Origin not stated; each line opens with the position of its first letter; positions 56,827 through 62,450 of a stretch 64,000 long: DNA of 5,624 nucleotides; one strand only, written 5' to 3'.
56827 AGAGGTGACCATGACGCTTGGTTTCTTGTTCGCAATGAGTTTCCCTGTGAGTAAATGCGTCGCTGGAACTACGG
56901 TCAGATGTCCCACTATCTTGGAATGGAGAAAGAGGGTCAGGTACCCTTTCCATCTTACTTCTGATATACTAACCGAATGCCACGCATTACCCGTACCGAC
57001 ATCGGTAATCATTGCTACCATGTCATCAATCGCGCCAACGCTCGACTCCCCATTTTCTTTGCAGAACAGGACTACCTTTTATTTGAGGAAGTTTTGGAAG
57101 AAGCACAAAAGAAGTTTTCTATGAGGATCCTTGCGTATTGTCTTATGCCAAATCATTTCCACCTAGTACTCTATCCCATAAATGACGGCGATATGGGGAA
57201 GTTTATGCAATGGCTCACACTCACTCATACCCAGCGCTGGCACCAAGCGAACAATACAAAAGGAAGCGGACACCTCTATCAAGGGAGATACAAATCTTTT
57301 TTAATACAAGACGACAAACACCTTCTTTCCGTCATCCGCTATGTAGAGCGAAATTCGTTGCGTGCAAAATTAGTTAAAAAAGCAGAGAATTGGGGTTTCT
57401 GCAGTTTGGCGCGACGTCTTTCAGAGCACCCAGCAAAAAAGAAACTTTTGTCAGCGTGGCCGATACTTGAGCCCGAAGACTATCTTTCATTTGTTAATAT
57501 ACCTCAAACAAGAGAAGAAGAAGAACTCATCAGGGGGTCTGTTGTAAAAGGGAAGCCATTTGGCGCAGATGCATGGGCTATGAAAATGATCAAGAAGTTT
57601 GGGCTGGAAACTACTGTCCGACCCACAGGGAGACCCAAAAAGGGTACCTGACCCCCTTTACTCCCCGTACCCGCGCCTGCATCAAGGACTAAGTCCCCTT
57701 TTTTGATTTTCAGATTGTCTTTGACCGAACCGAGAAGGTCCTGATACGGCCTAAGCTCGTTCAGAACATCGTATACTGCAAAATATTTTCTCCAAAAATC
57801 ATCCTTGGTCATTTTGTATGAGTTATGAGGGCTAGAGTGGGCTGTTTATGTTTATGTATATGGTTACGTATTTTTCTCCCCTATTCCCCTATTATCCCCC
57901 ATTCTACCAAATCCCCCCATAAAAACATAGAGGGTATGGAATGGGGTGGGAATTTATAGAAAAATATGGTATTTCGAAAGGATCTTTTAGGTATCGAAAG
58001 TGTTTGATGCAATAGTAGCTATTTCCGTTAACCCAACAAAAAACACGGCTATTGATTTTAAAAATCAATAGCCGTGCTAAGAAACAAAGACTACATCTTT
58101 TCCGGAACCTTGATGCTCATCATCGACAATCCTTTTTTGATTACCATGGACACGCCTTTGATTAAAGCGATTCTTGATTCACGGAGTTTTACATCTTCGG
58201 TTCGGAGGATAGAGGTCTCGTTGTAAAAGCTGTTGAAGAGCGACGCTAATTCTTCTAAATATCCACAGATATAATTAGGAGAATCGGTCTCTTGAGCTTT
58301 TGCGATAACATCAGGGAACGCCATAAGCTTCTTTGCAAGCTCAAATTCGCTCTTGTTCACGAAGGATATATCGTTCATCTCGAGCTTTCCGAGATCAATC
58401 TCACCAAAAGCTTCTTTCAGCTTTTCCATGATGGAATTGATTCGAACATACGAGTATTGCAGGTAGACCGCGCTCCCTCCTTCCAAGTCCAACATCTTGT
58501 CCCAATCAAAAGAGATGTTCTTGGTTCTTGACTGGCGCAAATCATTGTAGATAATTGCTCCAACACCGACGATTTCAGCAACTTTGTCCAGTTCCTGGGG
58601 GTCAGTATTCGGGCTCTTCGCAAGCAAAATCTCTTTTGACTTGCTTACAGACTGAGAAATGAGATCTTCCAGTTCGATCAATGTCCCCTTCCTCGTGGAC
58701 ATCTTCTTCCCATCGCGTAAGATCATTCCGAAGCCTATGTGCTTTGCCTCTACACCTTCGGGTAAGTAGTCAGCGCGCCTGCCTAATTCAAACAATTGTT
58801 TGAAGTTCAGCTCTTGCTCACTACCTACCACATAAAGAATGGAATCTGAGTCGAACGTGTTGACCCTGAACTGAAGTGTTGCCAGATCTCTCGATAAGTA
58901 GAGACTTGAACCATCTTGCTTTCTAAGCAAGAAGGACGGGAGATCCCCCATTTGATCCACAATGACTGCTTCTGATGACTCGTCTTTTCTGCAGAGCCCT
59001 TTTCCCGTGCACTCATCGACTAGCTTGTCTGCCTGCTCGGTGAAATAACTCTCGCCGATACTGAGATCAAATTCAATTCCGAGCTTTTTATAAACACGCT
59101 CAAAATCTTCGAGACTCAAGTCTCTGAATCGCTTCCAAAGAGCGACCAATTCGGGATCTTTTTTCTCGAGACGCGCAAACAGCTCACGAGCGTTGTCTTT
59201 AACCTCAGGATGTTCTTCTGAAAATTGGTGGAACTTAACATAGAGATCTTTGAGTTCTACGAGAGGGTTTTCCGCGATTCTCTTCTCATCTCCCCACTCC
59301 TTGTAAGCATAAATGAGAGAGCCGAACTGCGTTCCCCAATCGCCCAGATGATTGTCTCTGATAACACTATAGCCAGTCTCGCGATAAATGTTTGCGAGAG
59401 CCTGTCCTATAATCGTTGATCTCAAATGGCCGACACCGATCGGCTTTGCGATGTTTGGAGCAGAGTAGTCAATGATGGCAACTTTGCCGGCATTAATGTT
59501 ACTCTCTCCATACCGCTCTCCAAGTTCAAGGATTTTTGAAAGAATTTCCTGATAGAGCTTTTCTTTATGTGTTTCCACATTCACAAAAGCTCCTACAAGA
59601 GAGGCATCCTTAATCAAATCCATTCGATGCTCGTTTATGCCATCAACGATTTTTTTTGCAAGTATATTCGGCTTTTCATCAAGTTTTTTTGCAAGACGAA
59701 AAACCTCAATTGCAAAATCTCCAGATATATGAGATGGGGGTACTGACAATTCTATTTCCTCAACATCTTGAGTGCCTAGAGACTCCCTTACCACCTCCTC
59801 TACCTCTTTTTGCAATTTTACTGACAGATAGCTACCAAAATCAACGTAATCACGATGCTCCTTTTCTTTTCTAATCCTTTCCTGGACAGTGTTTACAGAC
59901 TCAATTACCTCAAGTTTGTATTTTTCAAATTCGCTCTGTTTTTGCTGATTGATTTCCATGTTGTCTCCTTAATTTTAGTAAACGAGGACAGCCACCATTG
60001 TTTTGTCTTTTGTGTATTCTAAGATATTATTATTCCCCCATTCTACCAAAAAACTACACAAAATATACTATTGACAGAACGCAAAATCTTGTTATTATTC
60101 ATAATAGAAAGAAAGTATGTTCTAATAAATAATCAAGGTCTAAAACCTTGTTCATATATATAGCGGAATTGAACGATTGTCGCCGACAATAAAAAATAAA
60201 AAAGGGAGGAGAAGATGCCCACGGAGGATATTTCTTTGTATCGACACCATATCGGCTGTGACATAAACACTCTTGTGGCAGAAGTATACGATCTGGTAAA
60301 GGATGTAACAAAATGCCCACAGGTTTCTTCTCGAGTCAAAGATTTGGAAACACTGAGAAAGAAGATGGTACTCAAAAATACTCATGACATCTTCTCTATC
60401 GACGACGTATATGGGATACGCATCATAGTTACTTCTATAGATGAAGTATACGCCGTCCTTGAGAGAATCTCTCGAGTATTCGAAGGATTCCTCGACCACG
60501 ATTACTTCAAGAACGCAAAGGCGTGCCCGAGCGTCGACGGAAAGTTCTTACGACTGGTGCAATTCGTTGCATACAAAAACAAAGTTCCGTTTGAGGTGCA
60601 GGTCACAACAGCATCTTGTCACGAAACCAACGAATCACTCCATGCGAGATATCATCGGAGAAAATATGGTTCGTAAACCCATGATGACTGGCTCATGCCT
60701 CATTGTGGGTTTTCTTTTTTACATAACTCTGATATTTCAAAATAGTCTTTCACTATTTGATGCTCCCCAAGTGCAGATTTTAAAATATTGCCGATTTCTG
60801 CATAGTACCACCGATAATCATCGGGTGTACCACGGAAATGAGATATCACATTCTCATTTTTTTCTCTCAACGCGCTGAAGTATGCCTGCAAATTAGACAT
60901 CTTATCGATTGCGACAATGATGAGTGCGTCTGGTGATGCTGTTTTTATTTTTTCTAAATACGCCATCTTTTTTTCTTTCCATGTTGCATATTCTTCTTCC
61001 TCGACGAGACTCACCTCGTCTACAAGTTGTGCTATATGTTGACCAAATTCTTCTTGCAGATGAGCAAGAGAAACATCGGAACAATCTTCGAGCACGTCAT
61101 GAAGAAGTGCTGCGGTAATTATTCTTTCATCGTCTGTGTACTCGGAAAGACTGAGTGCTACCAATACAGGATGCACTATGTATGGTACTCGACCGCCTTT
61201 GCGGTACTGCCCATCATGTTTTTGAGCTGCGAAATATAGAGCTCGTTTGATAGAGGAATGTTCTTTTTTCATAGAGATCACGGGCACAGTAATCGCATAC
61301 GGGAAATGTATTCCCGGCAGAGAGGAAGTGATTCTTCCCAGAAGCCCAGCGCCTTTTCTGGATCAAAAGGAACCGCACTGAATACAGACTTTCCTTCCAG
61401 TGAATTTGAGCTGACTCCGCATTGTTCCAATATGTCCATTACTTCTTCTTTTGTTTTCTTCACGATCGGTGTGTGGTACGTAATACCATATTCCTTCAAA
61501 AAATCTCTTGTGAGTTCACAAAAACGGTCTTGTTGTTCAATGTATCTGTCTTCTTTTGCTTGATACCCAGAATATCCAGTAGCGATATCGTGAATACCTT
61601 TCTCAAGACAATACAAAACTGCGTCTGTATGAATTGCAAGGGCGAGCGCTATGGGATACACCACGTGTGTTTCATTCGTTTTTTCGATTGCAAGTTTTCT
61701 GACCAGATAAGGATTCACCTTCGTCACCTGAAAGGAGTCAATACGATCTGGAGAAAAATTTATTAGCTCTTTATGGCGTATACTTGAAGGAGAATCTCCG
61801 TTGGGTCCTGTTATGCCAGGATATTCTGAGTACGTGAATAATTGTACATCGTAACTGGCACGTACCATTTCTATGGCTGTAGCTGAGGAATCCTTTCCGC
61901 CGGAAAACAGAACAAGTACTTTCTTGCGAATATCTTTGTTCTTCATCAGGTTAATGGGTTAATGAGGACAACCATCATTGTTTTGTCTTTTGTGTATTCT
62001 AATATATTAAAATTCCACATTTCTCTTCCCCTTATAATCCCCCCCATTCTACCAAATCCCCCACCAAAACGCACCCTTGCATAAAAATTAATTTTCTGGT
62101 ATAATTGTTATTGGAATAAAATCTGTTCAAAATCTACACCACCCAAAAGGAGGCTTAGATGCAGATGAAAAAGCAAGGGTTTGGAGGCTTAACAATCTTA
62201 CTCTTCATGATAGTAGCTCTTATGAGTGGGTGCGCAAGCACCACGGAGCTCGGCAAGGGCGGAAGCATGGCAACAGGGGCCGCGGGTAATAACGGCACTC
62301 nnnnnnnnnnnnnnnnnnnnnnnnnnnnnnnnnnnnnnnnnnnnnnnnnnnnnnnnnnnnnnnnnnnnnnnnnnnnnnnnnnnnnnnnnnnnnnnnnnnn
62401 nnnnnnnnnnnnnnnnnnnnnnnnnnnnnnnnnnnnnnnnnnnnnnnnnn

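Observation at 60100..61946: RelA/SpoT-type small alarmone synthetase convergent with an operon of QueC-like PP-loop ATPase + small alarmone hydrolase: candidate toxSAS-type toxin/antitoxin or nucleotide-signalling module next to argS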

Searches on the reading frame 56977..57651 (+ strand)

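Call 76: search_protein_families(library=pfam, proteins=[window:56977-57651:+], max_evalue=0.01)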
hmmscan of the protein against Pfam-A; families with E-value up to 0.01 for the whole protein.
window:56977-57651:+ (224 aa): 1 family
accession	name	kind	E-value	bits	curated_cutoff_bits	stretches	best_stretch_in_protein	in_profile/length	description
PF01797.21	Y1_Tnp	-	2.9e-16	60.1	23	1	11-126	4-121/121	Transposase IS200 like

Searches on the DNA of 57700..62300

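Call 62: search_rna_families(source=window, start=57700, end=62300, threshold=evalue, max_evalue=1)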
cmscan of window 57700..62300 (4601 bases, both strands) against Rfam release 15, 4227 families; matches with E-value up to 1: 1.
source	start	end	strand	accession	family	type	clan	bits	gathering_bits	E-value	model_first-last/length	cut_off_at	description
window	59881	59929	-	RF03168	c-di-GMP-I-UAU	Cis-reg; riboswitch;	CL00126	20.6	65.9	0.54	1-81/81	no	c-di-GMP-I-UAU riboswitch aptamer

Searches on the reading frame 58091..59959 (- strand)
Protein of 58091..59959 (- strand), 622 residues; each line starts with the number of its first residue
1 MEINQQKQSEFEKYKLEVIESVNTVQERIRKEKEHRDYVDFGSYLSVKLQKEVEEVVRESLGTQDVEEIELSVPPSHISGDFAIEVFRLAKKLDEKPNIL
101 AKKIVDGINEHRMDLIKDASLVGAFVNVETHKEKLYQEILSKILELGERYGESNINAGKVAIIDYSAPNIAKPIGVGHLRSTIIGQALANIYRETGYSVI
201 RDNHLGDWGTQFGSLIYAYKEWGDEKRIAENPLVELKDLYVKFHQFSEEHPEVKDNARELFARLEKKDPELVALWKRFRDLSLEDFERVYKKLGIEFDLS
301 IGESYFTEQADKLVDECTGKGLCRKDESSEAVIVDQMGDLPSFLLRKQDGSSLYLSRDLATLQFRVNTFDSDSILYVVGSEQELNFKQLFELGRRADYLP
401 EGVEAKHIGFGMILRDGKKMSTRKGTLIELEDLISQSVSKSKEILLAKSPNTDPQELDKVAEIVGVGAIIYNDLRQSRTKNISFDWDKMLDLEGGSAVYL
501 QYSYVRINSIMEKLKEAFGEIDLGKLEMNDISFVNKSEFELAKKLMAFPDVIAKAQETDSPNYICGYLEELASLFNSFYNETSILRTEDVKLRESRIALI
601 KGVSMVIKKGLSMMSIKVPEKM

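Call 81: search_protein_families(library=ncbifam, proteins=[window:58091-59959:-], max_evalue=0.001)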
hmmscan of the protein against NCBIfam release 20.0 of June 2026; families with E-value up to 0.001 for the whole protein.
window:58091-59959:- (622 aa): 5 families
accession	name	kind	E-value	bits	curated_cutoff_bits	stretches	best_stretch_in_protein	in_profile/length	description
TIGR00456.1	argS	equivalog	1.8e-138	462.4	261.65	1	48-622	4-569/569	arginine--tRNA ligase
NF002447.0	PRK01611.3-4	equivalog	2.2e-88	297.2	460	2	371-622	359-613/613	arginine--tRNA ligase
NF002446.0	PRK01611.3-3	equivalog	4.3e-88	296.2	399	2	242-622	249-636/636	arginine--tRNA ligase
NF045898.1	ArgS_rel_codon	equivalog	9.4e-13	48.3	340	2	447-621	159-326/327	ArgS-related anticodon-binding protein NrtL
TIGR00211.2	glyS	equivalog_domain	0.00012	20.7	300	1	503-609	578-677/684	glycine--tRNA ligase subunit beta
